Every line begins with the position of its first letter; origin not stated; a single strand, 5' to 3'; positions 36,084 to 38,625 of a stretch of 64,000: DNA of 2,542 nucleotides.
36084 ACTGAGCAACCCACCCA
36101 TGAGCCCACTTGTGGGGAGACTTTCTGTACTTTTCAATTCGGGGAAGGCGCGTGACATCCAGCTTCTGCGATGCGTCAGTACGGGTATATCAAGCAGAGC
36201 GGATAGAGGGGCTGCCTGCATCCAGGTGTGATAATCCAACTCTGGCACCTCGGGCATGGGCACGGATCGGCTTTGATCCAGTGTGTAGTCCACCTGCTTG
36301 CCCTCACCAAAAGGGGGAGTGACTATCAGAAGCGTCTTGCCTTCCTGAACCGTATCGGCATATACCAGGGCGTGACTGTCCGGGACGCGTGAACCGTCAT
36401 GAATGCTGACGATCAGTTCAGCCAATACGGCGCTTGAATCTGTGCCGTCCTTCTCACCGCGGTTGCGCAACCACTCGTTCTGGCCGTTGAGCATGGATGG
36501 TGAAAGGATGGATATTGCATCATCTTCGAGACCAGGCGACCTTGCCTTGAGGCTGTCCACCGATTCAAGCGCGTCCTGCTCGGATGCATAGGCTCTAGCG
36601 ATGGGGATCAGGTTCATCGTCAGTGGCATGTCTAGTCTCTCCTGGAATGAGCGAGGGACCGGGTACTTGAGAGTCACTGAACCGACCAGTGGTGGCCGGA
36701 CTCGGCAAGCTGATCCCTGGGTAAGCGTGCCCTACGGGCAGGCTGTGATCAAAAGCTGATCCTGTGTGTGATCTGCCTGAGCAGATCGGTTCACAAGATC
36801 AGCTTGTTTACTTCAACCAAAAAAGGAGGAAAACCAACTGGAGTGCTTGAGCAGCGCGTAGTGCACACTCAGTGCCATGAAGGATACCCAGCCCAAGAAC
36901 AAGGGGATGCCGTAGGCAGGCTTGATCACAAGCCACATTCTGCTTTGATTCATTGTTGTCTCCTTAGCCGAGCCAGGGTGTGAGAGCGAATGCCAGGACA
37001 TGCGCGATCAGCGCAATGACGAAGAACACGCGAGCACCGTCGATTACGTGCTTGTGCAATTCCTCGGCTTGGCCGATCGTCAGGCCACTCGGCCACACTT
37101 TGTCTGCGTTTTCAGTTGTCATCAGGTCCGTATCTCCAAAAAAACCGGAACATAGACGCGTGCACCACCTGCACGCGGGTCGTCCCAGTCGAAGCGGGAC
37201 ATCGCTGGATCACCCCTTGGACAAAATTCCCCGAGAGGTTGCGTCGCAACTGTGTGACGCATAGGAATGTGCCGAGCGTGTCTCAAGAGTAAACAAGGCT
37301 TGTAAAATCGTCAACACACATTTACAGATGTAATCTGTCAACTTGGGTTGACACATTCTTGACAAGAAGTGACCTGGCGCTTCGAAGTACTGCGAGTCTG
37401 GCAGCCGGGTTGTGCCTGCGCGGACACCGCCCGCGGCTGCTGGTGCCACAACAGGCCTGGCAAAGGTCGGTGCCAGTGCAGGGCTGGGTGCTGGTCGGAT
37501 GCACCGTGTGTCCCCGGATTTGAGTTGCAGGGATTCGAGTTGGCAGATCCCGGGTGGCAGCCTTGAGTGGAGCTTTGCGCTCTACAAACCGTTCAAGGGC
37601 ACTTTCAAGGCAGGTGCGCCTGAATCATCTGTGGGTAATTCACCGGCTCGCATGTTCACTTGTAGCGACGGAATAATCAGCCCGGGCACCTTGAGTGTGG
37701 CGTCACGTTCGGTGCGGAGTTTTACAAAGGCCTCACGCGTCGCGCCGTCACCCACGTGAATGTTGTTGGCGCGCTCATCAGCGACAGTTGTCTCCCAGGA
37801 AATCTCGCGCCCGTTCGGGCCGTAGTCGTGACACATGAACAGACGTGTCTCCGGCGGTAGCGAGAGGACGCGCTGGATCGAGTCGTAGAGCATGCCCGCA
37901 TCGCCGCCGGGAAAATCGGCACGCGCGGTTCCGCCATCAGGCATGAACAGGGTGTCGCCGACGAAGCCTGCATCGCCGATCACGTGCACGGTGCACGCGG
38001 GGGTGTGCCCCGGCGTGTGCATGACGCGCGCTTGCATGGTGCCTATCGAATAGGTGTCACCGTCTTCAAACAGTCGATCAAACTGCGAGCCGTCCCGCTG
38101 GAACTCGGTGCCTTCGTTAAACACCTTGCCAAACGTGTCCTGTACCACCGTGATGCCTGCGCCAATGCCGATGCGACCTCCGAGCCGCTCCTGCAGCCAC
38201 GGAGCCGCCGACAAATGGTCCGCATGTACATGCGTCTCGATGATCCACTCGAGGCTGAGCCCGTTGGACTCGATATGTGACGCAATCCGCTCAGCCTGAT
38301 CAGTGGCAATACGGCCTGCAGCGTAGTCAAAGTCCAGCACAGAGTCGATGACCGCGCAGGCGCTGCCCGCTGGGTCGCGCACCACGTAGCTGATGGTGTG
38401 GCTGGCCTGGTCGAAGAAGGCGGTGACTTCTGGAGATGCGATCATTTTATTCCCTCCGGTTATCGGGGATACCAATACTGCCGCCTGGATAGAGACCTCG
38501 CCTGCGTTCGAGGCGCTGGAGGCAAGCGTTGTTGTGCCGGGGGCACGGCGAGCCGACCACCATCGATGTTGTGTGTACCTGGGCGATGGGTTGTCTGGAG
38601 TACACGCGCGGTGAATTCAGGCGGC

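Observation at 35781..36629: Uncharacterised repeat protein inserted between pucA and pucC of the LH2 operon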

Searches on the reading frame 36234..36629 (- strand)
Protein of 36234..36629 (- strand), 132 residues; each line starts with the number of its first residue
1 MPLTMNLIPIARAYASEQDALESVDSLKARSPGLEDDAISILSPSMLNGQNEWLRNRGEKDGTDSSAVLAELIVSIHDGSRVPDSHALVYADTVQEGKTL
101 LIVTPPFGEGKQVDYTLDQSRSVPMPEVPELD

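Call 56: search_solved_structures(query=A4, max_evalue=10, show_alignments=0)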
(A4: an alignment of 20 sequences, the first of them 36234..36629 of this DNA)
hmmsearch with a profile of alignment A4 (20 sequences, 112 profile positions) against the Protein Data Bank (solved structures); distinct sequences matched with E-value up to 10: 4.
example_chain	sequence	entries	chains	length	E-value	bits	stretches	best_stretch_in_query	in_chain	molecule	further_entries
6llq_A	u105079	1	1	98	0.025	18.4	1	6-67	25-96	VAL88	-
2n3z_A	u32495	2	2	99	0.33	14.8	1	6-67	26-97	OR446 | De novo designed protein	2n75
1x4e_A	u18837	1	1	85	0.54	14.1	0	9-31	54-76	RNA binding motif, single-stranded interacting protein 2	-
4v91_O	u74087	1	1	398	9.1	10.1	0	50-85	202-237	UL13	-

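Call 60: search_protein_representatives(alignment_id=A4)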
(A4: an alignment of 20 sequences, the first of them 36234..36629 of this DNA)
Query: 20 sequences, 112 profile positions. Proteins with E-value up to 0.001 (for the whole library): 4559; up to 1e-10: 853; up to 1e-30: 3. The best 150 are listed.
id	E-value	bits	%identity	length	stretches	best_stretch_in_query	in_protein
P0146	5.0e-33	130.2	-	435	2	2-110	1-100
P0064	1.6e-32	128.5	-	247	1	2-110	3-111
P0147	2.6e-32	127.9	-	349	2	2-108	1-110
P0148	8.8e-30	119.7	-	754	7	7-107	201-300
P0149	1.9e-28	115.4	-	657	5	8-104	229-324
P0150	1.3e-27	112.7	-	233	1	1-108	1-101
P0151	2.5e-27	111.8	-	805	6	6-84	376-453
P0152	4.5e-27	111.0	-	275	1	1-111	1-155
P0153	6.1e-27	110.6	-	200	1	1-109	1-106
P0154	6.4e-27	110.5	-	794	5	13-106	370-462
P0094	1.7e-26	109.1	-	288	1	1-110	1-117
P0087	2.0e-26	108.9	-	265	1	2-110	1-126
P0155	2.5e-26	108.6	-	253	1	3-110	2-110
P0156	2.8e-26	108.5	-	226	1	1-110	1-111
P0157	5.8e-26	107.4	-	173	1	1-110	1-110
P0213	6.7e-22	94.3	-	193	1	1-111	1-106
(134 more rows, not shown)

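Call 62: find_encoding_contigs(protein=P0153, flank=5000, max_places=2)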
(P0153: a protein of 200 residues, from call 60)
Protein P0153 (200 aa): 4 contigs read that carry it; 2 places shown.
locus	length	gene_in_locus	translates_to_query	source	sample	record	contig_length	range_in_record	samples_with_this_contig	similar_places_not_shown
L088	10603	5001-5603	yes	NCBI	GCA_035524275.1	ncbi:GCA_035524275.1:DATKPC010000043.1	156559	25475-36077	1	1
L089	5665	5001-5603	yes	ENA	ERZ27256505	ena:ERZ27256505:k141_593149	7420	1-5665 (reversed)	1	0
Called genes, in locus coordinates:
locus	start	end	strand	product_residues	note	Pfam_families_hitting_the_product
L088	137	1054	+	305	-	PF01210:NAD_Gly3P_dh_N (weak), PF02558:ApbA, PF08546:ApbA_C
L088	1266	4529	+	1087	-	PF01590:GAF (faint), PF00672:HAMP, PF00990:GGDEF, PF00563:EAL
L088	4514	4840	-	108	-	-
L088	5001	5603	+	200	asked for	-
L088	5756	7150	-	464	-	PF03209:PUCC, PF07690:MFS_1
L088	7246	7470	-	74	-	PF00556:LHC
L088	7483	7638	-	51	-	PF00556:LHC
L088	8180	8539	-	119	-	PF12840:HTH_20, PF25212:HVO_A0114 (weak), PF01022:HTH_5, PF12802:MarR_2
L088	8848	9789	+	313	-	PF12945:PilZNR (faint), PF07238:PilZ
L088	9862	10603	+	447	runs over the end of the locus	PF00083:Sugar_tr, PF07690:MFS_1, PF12832:MFS_1_like (faint), PF00083:Sugar_tr (weak), PF07690:MFS_1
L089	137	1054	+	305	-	PF01210:NAD_Gly3P_dh_N (weak), PF02558:ApbA, PF08546:ApbA_C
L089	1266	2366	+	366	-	PF00672:HAMP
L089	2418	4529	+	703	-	PF00990:GGDEF, PF00563:EAL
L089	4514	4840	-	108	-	-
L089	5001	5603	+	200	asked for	-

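Call 63: find_encoding_contigs(protein=P0213, flank=5000, max_places=2)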
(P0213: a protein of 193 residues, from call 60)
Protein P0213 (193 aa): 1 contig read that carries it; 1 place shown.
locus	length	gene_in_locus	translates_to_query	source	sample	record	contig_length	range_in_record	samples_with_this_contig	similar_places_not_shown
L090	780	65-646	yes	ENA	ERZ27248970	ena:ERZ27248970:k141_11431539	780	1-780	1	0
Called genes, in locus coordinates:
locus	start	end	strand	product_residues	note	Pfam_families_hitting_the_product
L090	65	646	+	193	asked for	-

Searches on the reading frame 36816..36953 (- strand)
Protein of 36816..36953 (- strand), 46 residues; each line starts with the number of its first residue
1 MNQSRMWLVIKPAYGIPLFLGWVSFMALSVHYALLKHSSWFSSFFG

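Call 5: search_protein_families(library=pfam, proteins=[window:36816-36953:-], max_evalue=1)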
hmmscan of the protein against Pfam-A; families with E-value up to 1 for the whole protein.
window:36816-36953:- (46 aa): 1 family
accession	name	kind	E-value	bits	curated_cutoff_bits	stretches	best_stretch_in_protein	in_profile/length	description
PF00556.25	LHC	-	1.6e-07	31.9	23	1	4-41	2-39/39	Antenna complex alpha/beta subunit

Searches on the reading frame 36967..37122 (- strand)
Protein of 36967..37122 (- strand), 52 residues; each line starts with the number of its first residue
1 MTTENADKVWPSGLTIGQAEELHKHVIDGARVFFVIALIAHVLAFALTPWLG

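Call 5: search_protein_families(library=pfam, proteins=[window:36967-37122:-], max_evalue=1)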
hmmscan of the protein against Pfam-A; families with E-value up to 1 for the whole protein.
window:36967-37122:- (52 aa): 1 family
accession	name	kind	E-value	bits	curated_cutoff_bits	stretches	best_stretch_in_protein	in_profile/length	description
PF00556.25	LHC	-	1.4e-09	38.5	23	1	18-51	3-39/39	Antenna complex alpha/beta subunit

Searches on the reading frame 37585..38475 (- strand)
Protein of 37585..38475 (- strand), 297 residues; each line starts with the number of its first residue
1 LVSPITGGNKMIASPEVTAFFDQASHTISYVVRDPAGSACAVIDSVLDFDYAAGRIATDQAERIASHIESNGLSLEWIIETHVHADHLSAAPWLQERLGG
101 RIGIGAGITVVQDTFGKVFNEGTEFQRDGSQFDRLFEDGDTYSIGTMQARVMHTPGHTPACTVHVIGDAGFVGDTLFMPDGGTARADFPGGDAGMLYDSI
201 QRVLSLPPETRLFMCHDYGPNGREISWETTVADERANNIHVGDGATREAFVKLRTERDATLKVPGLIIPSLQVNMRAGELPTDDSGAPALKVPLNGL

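Call 96: search_protein_families(library=pfam, proteins=[window:37585-38475:-], max_evalue=0.001)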
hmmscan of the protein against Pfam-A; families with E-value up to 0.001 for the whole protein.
window:37585-38475:- (297 aa): 1 family
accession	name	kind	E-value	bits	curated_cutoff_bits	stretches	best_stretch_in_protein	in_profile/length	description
PF00753.33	Lactamase_B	-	2e-18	67.5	22.7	1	29-216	8-196/196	Metallo-beta-lactamase superfamily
